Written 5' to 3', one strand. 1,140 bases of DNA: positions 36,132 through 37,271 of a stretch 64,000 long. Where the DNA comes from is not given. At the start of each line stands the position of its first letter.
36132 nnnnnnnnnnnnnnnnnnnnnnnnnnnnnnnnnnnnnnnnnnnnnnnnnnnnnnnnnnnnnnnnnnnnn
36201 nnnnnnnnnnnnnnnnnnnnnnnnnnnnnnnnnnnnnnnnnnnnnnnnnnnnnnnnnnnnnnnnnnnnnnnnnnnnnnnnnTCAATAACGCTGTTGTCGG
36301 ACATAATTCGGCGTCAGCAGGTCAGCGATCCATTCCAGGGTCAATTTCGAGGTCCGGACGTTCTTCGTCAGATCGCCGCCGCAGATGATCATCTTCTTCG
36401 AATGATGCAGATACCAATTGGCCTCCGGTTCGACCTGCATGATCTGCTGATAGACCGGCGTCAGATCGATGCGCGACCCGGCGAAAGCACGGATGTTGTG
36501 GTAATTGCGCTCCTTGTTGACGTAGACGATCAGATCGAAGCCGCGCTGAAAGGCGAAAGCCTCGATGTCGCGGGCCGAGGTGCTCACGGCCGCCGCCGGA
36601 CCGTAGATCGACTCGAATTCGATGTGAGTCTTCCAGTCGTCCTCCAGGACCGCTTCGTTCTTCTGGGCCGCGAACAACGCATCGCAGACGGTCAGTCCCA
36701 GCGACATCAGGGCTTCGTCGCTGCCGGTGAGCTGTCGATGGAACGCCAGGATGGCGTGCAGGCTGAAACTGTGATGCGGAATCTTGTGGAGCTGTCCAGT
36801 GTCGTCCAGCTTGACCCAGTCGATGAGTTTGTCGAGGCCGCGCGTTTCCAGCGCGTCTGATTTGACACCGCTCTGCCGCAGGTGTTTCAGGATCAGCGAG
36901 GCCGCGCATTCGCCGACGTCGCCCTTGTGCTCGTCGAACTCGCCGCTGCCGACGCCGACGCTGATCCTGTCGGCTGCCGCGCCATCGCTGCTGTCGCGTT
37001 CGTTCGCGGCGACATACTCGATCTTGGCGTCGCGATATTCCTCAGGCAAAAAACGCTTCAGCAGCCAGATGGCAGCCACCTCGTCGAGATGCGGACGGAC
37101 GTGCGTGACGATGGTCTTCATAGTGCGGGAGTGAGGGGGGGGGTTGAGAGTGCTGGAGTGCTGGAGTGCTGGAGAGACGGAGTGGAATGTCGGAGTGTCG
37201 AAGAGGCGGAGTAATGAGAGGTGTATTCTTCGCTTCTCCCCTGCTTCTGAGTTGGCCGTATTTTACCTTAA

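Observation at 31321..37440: Three-copy family of composite non-coding elements with GGAG-rich octamer repeats and 24-nt perfect palindromes (candidate ncRNA or regulatory repeat)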

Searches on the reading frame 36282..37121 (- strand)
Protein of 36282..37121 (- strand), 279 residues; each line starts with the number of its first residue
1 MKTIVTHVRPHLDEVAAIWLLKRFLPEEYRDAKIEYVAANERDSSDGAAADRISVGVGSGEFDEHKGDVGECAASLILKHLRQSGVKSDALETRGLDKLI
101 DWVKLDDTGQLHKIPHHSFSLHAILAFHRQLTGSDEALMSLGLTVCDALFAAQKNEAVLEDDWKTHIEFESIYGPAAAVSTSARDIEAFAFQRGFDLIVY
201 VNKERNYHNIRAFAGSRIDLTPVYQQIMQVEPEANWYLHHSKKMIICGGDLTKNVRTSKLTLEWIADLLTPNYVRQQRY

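Call 13: search_protein_families(library=pfam, proteins=[window:36282-37121:-])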
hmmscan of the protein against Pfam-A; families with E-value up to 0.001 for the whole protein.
window:36282-37121:- (279 aa): 1 family
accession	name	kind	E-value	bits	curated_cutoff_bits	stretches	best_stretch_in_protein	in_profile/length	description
PF09828.14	ChrB_C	-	2.3e-07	31.7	25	1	5-151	2-130/132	ChrB, C-terminal domain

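Call 25: find_encoding_contigs(protein=window:36282-37121:-, flank=10000, max_places=10)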
Protein window:36282-37121:- (279 aa): 4 contigs read that carry it; 3 places shown.
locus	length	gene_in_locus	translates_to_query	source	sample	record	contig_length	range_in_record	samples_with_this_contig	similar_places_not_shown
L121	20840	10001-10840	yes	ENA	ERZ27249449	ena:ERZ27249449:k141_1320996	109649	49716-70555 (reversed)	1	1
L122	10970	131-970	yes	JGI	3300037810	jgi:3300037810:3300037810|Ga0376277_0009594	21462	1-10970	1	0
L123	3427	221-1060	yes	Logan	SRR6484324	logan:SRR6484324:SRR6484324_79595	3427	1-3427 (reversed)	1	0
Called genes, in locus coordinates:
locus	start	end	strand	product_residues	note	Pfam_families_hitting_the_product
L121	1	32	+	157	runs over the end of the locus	PF07681:DoxX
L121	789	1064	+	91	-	PF02583:Trns_repr_metal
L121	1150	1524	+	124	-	-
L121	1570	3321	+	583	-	PF00403:HMA, PF13386:DsbD_2, PF13473:Cupredoxin_1 (weak)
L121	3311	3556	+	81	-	-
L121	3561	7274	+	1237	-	PF00403:HMA, PF00122:E1-E2_ATPase, PF00702:Hydrolase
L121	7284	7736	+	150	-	-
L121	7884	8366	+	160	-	-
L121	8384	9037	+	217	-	PF00702:Hydrolase, PF13419:HAD_2, PF13242:Hydrolase_like (weak)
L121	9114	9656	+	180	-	PF06941:NT5C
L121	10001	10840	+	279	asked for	PF09828:ChrB_C (weak)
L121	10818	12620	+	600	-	PF01807:Zn_ribbon_DnaG, PF08275:DNAG_N, PF01751:Toprim, PF13155:Toprim_2, PF13362:Toprim_3 (weak), PF13662:Toprim_4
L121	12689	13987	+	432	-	PF00140:Sigma70_r1_2, PF04542:Sigma70_r2, PF04539:Sigma70_r3, PF04545:Sigma70_r4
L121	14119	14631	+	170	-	PF02517:Rce1-like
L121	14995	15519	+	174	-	PF02517:Rce1-like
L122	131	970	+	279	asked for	PF09828:ChrB_C (weak)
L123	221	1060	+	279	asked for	PF09828:ChrB_C (weak)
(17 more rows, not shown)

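Call 28: find_homologous_proteins(query=window:36282-37121:-, max_evalue=1e-20)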
Query window:36282-37121:- (279 aa): 33 proteins with E <= 1e-20 among 2111 candidates.
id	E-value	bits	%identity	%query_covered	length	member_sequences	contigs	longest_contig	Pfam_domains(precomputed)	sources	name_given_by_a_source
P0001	4.3e-185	632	100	100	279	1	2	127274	PF09828.15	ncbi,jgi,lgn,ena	ncbi:MAG: chromate resistance protein ChrB domain-containing protein [Patescibacteria group bacteriu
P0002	6.2e-148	510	77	100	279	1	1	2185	-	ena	-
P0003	9.1e-116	404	62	100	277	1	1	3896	-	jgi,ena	-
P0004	3.2e-114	399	60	100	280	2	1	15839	-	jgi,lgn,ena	-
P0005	1.2e-112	394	60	100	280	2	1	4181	-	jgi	jgi:hypothetical protein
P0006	2.8e-109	383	58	100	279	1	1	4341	-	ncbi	-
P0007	4.8e-109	382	59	100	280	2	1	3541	-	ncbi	-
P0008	5.0e-104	366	57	100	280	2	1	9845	-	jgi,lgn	-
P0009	9.7e-99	348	56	100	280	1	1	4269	-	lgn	-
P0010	5.1e-97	343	57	96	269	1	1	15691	-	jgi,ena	-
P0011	5.4e-96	339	54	100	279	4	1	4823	-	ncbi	-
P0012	1.5e-85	305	49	99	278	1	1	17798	-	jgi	jgi:hypothetical protein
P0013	7.3e-85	303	48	99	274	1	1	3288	-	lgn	-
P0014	1.8e-79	285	48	96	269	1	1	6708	-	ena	-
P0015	5.7e-79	284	47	96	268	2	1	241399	-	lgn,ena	-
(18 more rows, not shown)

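Call 29: find_encoding_contigs(protein=P0002, flank=10000, max_places=3)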
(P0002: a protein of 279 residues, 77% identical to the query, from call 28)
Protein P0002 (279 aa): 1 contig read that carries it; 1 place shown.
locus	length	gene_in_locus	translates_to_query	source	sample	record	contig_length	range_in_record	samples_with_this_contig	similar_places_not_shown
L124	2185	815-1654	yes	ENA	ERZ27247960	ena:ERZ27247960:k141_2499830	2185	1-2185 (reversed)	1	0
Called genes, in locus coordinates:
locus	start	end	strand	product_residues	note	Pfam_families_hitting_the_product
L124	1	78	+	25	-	?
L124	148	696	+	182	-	PF06941:NT5C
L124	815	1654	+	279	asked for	-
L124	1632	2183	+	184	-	?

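Call 30: find_encoding_contigs(protein=P0004, flank=10000, max_places=3)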
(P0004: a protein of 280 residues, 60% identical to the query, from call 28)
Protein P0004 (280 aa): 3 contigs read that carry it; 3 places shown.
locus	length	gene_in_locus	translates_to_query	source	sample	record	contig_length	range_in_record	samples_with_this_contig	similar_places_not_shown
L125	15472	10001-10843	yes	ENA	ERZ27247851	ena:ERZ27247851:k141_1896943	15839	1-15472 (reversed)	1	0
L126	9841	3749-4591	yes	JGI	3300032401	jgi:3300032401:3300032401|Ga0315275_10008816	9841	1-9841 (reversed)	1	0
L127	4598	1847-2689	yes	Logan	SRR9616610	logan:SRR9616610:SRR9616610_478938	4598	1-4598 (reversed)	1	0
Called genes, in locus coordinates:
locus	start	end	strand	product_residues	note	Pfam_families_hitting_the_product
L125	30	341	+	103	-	PF01022:HTH_5, PF12840:HTH_20 (faint)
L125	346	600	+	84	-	PF13192:Thioredoxin_3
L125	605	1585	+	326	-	PF03773:ArsP_1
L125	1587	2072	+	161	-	-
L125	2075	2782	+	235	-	PF13386:DsbD_2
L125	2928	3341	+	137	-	-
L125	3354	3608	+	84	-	-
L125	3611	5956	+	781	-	PF00690:Cation_ATPase_N, PF00122:E1-E2_ATPase, PF00702:Hydrolase, PF08282:Hydrolase_3 (faint)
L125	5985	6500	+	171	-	-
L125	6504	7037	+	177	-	-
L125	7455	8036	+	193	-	PF06130:PTAC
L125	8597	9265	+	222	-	PF00702:Hydrolase, PF13419:HAD_2, PF13242:Hydrolase_like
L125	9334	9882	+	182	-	PF06941:NT5C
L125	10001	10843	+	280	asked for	-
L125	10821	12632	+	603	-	PF01807:Zn_ribbon_DnaG, PF08275:DNAG_N, PF01751:Toprim, PF13155:Toprim_2, PF13662:Toprim_4, PF10410:DnaB_bind (weak)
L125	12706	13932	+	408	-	PF00140:Sigma70_r1_2, PF04542:Sigma70_r2, PF04539:Sigma70_r3, PF04545:Sigma70_r4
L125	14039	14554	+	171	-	PF02517:Rce1-like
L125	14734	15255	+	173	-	PF02517:Rce1-like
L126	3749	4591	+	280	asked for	-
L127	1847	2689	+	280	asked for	-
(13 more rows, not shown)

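Call 31: find_encoding_contigs(protein=P0010, flank=10000, max_places=3)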
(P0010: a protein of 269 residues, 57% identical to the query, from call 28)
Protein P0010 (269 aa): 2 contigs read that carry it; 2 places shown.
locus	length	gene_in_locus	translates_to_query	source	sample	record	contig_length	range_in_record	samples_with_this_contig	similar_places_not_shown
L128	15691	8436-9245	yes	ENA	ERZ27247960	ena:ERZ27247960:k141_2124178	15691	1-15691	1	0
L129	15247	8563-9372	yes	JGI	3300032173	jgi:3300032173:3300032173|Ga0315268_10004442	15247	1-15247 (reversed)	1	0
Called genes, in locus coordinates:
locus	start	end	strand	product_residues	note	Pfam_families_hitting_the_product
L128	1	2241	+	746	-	?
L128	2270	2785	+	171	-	-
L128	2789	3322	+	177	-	-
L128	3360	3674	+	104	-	PF12837:Fer4_6 (faint), PF13187:Fer4_9 (weak)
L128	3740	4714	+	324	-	PF02492:cobW, PF07683:CobW_C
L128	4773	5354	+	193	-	PF06130:PTAC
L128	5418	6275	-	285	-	PF00665:rve, PF13683:rve_3, PF13333:rve_2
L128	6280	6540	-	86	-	PF01527:HTH_Tnp_1 (weak), PF13384:HTH_23 (weak)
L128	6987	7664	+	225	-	PF00702:Hydrolase, PF13419:HAD_2, PF13242:Hydrolase_like (weak)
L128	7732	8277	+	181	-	PF06941:NT5C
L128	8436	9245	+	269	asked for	-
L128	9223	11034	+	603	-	PF01807:Zn_ribbon_DnaG, PF08275:DNAG_N, PF01751:Toprim, PF13155:Toprim_2, PF13362:Toprim_3 (weak), PF13662:Toprim_4, PF10410:DnaB_bind (weak)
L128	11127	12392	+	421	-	PF03979:Sigma70_r1_1 (faint), PF00140:Sigma70_r1_2, PF04542:Sigma70_r2, PF04539:Sigma70_r3, PF04545:Sigma70_r4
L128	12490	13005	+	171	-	PF02517:Rce1-like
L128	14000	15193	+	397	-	PF13391:HNH_2 (weak), PF18145:SAVED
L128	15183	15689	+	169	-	?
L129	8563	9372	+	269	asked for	-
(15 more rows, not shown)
